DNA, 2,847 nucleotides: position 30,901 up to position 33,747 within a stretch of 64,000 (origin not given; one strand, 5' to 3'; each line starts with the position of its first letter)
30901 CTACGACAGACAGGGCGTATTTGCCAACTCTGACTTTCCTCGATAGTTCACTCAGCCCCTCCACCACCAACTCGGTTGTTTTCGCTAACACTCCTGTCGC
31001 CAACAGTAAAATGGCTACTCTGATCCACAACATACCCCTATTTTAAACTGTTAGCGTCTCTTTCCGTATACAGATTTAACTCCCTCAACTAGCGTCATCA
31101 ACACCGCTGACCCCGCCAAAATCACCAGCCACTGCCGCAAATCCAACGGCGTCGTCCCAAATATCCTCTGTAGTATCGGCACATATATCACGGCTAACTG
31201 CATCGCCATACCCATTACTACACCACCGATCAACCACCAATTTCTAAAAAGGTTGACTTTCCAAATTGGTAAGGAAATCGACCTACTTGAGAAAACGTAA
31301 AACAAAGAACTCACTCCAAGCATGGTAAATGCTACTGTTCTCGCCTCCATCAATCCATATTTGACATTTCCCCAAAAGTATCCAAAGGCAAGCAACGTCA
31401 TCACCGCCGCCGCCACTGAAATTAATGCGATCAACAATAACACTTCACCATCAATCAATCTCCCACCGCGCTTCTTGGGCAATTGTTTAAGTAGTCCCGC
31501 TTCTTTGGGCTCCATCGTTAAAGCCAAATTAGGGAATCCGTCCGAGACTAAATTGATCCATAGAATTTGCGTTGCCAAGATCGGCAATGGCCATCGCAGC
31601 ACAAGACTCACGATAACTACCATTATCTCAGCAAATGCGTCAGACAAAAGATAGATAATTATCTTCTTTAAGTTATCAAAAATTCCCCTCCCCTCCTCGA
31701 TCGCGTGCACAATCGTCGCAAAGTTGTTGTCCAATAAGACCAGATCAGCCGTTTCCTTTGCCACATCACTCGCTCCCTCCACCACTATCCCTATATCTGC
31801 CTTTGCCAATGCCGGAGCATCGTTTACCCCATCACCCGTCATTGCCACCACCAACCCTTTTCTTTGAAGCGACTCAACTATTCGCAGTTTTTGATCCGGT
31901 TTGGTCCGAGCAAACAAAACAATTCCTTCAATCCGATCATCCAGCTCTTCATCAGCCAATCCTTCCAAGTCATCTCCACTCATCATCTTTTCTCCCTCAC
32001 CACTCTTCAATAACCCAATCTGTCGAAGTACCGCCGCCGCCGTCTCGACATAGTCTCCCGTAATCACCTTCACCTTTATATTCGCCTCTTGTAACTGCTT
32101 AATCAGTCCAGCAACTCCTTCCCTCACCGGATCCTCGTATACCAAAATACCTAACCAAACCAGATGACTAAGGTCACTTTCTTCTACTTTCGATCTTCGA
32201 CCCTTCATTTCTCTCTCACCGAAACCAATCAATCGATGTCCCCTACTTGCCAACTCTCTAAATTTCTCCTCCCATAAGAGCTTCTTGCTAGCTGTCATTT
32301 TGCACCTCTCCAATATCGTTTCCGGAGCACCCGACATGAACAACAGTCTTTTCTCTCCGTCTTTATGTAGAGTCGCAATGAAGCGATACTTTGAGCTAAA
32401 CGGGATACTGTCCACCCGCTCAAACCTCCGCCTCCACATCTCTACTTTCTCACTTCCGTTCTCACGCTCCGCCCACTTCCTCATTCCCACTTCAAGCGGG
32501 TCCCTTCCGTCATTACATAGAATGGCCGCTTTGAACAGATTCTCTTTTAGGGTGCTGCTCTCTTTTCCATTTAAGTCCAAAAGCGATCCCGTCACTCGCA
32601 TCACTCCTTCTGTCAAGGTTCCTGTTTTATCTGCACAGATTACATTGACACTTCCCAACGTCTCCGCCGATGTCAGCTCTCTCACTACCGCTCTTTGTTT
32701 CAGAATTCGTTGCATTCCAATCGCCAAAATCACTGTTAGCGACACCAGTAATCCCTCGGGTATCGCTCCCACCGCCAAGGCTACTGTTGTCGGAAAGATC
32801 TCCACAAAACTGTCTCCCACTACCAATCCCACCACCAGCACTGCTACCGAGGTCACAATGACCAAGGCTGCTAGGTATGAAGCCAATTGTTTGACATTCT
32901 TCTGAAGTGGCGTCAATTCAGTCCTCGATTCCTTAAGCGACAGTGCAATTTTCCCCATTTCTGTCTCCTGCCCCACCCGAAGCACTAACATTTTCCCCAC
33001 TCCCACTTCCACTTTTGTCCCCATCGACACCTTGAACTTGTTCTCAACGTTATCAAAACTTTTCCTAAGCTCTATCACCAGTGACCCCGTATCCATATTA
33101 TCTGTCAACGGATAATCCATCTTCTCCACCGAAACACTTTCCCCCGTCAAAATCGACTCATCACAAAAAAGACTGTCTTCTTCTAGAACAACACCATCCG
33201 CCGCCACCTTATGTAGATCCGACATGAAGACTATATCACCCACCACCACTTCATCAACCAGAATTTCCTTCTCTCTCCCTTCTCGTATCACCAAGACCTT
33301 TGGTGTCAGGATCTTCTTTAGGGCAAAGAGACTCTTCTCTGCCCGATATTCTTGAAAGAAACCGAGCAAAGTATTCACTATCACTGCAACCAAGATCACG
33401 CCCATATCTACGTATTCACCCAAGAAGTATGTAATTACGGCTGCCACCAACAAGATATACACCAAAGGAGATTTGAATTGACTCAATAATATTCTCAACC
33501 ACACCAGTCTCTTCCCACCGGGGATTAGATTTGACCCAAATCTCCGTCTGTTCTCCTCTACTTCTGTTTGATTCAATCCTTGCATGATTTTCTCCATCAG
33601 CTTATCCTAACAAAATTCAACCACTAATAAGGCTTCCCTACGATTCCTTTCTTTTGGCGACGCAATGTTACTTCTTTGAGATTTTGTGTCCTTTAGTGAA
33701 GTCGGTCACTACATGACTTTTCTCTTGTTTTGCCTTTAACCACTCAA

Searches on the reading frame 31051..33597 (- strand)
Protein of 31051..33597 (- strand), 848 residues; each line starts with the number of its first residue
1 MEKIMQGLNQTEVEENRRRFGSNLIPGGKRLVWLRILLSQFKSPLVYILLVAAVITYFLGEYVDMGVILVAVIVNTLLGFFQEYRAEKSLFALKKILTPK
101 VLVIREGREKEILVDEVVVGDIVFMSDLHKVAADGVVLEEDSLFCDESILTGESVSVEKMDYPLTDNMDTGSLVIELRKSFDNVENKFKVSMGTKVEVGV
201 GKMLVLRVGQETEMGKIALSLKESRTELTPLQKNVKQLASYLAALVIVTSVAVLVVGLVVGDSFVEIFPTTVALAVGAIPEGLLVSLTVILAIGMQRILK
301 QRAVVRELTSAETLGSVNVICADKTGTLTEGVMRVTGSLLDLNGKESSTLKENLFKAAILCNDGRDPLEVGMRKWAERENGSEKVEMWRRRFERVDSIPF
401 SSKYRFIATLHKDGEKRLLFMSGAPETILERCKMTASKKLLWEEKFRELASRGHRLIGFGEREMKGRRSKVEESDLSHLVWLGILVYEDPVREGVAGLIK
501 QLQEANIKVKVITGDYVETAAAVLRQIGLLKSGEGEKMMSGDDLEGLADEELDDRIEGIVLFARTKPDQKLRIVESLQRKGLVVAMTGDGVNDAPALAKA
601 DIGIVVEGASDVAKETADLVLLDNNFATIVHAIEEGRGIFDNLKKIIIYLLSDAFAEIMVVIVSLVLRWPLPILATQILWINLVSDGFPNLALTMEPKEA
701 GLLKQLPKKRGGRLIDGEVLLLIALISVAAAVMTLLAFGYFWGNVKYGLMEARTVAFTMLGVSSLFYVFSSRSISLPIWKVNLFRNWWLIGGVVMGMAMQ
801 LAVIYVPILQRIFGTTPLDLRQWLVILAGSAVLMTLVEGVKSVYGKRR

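Call 39: search_protein_families(library=pfam, proteins=[window:31051-33597:-], max_evalue=0.001)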
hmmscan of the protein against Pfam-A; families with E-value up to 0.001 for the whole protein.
window:31051-33597:- (848 aa): 6 families
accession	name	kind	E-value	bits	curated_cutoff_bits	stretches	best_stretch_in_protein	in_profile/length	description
PF00689.26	Cation_ATPase_C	-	2.2e-48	164.8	27.3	1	670-842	1-174/175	Cation transporting ATPase, C-terminus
PF00122.25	E1-E2_ATPase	-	1.5e-42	145.6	28.1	1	97-300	3-180/181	E1-E2 ATPase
PF00702.32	Hydrolase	-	9.4e-22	78.8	26.4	1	318-601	2-191/191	haloacid dehalogenase-like hydrolase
PF00690.31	Cation_ATPase_N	-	8.4e-15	54.6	20.4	1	6-55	19-68/69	Cation transporter/ATPase, N-terminus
PF13246.12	Cation_ATPase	-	3.8e-10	40.1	21.7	1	374-433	30-89/91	Cation transport ATPase (P-type)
PF08282.18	Hydrolase_3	-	3.8e-05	24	20.9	1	582-633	204-255/255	haloacid dehalogenase-like hydrolase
